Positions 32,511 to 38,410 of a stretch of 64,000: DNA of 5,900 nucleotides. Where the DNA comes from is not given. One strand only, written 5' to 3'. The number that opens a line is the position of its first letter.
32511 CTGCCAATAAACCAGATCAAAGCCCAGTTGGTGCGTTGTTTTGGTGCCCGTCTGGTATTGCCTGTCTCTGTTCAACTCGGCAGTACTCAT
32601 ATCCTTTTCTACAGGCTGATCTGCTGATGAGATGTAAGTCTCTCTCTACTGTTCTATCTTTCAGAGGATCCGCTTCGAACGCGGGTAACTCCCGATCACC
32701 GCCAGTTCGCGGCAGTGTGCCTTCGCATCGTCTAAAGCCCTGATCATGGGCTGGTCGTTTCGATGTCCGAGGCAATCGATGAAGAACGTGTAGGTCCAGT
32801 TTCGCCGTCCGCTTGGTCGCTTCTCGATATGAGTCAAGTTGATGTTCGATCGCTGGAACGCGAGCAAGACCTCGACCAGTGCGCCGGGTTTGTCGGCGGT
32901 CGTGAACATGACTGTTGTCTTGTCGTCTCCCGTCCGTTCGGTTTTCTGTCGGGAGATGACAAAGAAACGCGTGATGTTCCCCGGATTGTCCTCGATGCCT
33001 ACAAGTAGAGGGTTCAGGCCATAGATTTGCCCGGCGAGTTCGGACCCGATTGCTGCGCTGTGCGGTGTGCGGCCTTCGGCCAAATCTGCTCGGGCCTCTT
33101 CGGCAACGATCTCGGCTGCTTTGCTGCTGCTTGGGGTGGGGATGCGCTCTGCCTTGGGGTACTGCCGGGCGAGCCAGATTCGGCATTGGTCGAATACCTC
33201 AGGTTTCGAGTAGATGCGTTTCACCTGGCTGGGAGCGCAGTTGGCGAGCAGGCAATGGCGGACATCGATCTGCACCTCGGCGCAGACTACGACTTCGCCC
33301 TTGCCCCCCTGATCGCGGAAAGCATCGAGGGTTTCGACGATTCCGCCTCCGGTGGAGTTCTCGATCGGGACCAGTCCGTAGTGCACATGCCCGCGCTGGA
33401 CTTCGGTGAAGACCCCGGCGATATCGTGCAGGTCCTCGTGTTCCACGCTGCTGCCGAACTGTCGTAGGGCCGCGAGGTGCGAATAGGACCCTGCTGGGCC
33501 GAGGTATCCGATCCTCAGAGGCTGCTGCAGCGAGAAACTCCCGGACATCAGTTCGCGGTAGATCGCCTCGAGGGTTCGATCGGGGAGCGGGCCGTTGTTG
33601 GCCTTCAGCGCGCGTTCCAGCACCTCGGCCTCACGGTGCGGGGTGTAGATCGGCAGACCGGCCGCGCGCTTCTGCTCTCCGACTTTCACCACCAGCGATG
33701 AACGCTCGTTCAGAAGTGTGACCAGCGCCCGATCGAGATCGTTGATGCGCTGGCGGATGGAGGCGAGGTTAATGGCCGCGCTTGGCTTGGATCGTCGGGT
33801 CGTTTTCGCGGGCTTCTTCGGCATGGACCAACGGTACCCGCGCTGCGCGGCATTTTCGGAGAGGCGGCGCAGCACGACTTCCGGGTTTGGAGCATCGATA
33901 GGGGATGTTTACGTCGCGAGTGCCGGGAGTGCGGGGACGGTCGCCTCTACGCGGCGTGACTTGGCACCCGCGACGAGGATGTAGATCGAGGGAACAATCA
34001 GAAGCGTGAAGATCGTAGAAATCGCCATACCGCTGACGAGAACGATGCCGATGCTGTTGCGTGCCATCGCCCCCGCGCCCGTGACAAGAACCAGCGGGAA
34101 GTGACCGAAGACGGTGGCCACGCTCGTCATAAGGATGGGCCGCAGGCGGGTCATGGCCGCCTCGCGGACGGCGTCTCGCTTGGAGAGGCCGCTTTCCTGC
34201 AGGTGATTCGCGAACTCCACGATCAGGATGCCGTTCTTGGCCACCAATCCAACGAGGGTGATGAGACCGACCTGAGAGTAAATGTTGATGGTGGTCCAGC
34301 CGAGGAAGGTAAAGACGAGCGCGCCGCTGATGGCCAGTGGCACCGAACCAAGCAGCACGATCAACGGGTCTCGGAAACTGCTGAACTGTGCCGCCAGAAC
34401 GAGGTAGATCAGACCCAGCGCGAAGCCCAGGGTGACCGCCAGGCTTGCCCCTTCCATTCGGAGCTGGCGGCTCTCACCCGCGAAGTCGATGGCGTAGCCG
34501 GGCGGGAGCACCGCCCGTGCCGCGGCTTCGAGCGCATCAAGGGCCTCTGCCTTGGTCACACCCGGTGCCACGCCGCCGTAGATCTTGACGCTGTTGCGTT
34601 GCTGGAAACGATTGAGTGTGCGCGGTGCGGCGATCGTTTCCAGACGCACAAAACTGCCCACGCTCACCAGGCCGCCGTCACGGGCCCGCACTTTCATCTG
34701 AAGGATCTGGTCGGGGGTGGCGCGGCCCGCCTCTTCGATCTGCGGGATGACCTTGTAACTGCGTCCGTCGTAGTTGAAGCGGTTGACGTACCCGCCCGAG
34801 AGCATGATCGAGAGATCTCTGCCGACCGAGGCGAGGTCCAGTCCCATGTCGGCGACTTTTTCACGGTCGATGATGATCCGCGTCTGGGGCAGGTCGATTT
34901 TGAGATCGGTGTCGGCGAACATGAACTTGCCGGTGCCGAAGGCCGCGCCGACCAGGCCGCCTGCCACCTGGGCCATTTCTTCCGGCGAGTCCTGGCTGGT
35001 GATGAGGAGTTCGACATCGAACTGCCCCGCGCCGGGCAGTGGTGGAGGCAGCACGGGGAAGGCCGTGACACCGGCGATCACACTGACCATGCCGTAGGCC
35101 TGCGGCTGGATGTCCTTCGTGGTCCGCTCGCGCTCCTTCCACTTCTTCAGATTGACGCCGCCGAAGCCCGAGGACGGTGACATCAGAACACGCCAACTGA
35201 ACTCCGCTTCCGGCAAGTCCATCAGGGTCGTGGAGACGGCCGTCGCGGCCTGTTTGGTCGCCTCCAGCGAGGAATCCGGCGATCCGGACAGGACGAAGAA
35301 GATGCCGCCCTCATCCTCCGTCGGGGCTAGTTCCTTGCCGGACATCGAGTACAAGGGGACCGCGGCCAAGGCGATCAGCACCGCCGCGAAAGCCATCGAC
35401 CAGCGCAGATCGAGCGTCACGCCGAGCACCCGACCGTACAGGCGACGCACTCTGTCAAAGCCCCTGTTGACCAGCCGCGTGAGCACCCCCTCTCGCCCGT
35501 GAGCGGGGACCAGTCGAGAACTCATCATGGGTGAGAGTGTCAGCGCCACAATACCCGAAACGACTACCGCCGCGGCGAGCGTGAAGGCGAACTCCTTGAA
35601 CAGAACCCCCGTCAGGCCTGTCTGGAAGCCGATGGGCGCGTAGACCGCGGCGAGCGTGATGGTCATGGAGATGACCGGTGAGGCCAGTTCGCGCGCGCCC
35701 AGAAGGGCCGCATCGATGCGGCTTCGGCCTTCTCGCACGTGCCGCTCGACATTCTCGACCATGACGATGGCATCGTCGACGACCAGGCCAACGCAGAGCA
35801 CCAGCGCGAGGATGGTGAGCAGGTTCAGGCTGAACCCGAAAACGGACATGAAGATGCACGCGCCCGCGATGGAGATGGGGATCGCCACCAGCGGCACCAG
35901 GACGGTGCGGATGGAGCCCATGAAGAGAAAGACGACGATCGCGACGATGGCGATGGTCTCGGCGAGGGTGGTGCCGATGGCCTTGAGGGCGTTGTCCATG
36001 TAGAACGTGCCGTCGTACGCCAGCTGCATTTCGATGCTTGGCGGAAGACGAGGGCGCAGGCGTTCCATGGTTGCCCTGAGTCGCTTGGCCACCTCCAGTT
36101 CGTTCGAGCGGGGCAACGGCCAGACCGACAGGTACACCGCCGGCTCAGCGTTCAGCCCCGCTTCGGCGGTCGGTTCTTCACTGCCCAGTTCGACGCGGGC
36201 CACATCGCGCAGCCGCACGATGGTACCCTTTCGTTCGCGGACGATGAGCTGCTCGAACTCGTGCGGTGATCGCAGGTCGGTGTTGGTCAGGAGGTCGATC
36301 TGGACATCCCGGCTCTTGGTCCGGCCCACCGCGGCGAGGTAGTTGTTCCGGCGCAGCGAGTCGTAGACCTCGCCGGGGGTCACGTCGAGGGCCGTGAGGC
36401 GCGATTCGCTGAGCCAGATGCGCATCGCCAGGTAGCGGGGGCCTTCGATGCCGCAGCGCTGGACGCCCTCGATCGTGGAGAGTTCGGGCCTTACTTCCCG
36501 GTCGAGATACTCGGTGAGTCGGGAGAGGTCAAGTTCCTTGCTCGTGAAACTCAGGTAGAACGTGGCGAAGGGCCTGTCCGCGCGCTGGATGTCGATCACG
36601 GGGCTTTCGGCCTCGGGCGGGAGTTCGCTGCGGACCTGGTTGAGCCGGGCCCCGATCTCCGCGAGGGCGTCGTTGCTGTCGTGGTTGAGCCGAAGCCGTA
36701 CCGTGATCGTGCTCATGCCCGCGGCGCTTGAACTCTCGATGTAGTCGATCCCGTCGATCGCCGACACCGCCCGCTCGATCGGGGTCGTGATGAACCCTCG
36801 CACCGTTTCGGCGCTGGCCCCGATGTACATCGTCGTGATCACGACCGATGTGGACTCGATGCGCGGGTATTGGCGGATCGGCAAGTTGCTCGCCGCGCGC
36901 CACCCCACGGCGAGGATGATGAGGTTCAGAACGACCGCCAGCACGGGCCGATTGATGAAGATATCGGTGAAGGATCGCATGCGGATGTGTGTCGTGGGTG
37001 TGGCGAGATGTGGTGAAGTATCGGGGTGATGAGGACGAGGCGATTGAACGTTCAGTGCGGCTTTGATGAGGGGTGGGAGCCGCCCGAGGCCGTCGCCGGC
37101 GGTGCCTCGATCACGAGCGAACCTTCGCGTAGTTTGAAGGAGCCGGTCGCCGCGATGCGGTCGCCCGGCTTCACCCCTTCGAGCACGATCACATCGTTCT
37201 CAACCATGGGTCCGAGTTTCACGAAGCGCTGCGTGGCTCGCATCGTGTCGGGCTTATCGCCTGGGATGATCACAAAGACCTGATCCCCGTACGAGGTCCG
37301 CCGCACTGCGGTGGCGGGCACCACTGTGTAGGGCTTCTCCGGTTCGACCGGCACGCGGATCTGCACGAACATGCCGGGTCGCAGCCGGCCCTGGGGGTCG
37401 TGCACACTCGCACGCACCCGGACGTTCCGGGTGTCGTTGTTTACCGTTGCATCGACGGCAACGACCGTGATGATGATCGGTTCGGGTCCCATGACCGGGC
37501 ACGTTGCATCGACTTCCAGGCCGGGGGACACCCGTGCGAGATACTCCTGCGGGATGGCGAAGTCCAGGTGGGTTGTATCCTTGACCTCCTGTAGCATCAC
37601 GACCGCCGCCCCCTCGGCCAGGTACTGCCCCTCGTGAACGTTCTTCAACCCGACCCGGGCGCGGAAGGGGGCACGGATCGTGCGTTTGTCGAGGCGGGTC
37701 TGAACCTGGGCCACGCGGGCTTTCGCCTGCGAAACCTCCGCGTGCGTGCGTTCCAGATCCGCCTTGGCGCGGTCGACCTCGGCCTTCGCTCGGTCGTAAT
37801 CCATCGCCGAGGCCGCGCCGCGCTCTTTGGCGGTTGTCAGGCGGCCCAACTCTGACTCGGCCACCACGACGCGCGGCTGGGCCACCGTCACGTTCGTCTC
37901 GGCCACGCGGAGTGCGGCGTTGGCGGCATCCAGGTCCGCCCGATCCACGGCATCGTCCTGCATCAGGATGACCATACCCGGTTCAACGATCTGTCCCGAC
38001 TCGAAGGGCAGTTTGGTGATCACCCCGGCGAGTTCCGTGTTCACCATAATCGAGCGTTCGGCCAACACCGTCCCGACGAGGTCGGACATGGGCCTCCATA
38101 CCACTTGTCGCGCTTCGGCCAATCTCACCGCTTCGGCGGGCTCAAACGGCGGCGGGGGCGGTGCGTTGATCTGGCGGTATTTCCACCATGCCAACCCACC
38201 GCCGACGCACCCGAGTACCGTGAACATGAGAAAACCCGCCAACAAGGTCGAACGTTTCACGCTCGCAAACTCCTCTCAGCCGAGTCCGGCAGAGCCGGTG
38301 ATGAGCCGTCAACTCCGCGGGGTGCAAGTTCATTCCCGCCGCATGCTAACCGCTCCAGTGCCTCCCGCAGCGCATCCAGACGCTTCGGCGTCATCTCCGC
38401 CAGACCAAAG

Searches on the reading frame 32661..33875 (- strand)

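Call 21: search_protein_families(library=pfam, proteins=[window:32661-33875:-], max_evalue=0.001)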
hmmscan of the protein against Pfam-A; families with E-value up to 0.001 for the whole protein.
window:32661-33875:- (404 aa): 3 families
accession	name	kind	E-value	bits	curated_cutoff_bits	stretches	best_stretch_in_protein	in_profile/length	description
PF00800.23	PDT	-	1.4e-52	178.6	25.2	1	122-311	1-180/181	Prephenate dehydratase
PF01817.26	CM_2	-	1.7e-22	79.9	27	1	40-118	1-80/80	Chorismate mutase type II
PF01842.31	ACT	-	2e-09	37.5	27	1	321-383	2-63/66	ACT domain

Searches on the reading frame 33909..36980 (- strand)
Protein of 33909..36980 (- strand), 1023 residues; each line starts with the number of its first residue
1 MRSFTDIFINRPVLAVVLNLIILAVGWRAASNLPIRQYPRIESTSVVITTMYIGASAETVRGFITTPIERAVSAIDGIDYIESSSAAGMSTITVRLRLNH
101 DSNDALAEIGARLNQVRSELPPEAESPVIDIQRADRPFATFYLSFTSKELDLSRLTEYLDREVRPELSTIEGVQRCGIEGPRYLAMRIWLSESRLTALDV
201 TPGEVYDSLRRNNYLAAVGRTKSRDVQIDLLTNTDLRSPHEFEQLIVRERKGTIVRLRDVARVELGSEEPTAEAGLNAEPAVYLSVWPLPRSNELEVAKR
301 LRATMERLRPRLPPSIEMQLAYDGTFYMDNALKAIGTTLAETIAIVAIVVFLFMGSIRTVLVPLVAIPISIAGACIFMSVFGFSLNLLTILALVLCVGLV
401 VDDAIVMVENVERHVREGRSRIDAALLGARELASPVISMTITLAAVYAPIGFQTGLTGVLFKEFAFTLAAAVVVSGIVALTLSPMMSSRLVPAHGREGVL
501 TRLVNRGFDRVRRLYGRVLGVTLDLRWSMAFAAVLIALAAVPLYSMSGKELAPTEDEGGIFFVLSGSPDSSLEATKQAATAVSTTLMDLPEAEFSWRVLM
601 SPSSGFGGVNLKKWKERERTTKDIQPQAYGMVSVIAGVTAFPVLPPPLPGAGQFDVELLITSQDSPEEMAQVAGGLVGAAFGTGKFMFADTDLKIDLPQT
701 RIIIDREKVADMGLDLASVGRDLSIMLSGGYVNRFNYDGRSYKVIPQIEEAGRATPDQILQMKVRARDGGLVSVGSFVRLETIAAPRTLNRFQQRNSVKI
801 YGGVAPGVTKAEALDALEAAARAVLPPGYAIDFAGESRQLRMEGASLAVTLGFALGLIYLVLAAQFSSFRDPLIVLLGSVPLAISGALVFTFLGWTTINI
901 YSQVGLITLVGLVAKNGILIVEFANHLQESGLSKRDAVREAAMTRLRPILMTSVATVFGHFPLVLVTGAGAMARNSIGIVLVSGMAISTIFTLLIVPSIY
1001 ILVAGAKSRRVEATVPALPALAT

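Call 21: search_protein_families(library=pfam, proteins=[window:33909-36980:-], max_evalue=0.001)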
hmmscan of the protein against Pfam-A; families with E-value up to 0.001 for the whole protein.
window:33909-36980:- (1023 aa): 1 family
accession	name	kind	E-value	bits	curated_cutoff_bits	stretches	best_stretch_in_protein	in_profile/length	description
PF00873.25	ACR_tran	-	2.7e-254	846.9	28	1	5-1003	2-1020/1021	AcrB/AcrD/AcrF family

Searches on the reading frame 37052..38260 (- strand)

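Call 21: search_protein_families(library=pfam, proteins=[window:37052-38260:-], max_evalue=0.001)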
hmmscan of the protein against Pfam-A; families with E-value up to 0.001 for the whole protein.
window:37052-38260:- (402 aa): 2 families
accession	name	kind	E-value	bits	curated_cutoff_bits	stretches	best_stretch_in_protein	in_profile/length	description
PF16576.10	HlyD_D23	-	2.9e-20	72.9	30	1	118-299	43-214/214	Barrel-sandwich domain of CusB or HlyD membrane-fusion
PF13437.12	HlyD_3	-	1.4e-12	48.7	22.2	1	194-296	1-106/106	HlyD family secretion protein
